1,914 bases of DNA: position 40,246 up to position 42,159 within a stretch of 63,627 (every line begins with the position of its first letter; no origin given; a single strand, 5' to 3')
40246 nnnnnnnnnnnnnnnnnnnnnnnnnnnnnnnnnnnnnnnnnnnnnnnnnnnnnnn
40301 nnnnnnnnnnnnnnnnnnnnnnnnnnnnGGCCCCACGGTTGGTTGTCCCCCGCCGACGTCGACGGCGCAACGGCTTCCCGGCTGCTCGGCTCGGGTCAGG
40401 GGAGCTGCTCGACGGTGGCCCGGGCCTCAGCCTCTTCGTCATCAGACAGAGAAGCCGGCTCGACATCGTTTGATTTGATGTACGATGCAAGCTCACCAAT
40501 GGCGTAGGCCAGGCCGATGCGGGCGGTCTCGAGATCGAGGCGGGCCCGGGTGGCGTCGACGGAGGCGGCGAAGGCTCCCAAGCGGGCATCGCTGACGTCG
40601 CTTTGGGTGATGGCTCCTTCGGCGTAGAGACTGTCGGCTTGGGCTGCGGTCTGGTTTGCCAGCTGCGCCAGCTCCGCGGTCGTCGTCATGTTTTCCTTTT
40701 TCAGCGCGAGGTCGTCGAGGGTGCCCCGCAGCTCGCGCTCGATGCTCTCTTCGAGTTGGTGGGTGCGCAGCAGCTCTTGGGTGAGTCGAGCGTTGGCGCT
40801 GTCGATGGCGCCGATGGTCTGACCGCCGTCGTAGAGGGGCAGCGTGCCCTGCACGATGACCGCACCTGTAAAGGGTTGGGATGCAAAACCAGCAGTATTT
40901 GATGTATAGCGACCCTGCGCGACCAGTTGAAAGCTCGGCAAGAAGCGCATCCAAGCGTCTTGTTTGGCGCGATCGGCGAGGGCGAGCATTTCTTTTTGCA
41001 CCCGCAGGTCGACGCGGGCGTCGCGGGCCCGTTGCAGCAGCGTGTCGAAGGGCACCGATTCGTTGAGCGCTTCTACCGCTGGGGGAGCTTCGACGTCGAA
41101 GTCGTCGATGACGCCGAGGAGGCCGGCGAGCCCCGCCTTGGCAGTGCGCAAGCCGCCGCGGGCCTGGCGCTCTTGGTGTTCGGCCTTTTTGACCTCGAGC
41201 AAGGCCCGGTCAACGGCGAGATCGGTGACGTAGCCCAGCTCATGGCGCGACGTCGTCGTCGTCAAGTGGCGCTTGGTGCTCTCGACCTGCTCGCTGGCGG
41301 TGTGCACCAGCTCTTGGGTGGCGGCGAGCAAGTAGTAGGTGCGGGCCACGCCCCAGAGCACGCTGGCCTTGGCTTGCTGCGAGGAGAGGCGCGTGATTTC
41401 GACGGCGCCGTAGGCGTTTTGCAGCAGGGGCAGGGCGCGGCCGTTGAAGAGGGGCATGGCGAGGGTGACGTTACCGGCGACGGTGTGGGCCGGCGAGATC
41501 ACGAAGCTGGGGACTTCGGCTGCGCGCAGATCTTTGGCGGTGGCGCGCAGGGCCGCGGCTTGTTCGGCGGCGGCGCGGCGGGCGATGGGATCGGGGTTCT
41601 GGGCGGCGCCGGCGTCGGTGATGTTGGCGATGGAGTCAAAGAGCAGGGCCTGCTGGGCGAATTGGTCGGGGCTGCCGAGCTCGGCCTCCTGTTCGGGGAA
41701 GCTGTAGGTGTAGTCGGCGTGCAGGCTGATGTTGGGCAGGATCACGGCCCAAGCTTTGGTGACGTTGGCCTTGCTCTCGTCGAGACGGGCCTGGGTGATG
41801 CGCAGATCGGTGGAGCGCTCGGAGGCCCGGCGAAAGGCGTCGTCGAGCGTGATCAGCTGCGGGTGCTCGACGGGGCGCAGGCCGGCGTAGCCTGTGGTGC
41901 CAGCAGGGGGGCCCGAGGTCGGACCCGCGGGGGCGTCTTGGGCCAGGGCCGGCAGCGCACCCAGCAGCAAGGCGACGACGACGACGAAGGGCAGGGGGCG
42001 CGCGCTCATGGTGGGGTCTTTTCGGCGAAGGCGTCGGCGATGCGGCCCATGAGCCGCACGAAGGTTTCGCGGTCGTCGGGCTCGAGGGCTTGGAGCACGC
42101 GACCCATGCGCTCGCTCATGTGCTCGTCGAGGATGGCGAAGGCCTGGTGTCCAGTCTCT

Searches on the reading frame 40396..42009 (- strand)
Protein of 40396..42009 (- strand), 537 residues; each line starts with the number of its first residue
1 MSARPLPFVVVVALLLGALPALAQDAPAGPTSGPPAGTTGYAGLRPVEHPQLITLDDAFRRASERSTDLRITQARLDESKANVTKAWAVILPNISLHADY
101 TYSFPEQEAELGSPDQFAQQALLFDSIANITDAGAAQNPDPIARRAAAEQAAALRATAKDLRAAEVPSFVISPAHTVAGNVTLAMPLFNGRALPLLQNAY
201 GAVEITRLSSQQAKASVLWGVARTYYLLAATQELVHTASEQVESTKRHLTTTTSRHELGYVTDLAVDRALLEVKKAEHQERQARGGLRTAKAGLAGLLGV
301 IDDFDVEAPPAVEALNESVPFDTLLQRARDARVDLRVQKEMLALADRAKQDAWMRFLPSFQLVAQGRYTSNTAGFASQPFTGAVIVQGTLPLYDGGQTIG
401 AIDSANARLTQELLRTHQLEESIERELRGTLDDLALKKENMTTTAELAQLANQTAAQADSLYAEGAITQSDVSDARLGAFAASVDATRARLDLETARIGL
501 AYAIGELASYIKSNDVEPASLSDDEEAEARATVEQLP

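Call 20: find_encoding_contigs(protein=window:40396-42009:-, flank=10000, max_places=6)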
Protein window:40396-42009:- (537 aa): 3 contigs read that carry it; 1 place shown.
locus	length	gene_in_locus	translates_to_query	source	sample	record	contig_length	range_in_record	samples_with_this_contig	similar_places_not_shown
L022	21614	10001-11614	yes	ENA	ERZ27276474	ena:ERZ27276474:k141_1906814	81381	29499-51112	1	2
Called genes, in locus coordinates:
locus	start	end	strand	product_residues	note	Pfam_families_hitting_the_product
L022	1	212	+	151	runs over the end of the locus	-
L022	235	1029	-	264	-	-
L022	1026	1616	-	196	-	PF09831:DUF2058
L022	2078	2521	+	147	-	PF01042:Ribonuc_L-PSP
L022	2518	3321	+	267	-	PF01557:FAA_hydrolase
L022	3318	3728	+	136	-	PF00293:NUDIX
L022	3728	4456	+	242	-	PF01738:DLH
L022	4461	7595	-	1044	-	PF00873:ACR_tran, PF02355:SecD_SecF_C (faint)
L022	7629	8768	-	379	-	PF25917:BSH_RND, PF25973:BSH_CzcB, PF25954:Beta-barrel_RND_2 (weak), PF25967:RND-MFP_C (weak), PF25989:YknX_C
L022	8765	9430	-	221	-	-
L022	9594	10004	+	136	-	PF01047:MarR, PF12802:MarR_2, PF22381:Staph_reg_Sar_Rot (weak)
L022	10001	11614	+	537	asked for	PF02321:OEP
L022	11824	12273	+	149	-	-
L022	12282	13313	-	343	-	PF00144:Beta-lactamase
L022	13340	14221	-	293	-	PF02016:Peptidase_S66, PF17676:Peptidase_S66C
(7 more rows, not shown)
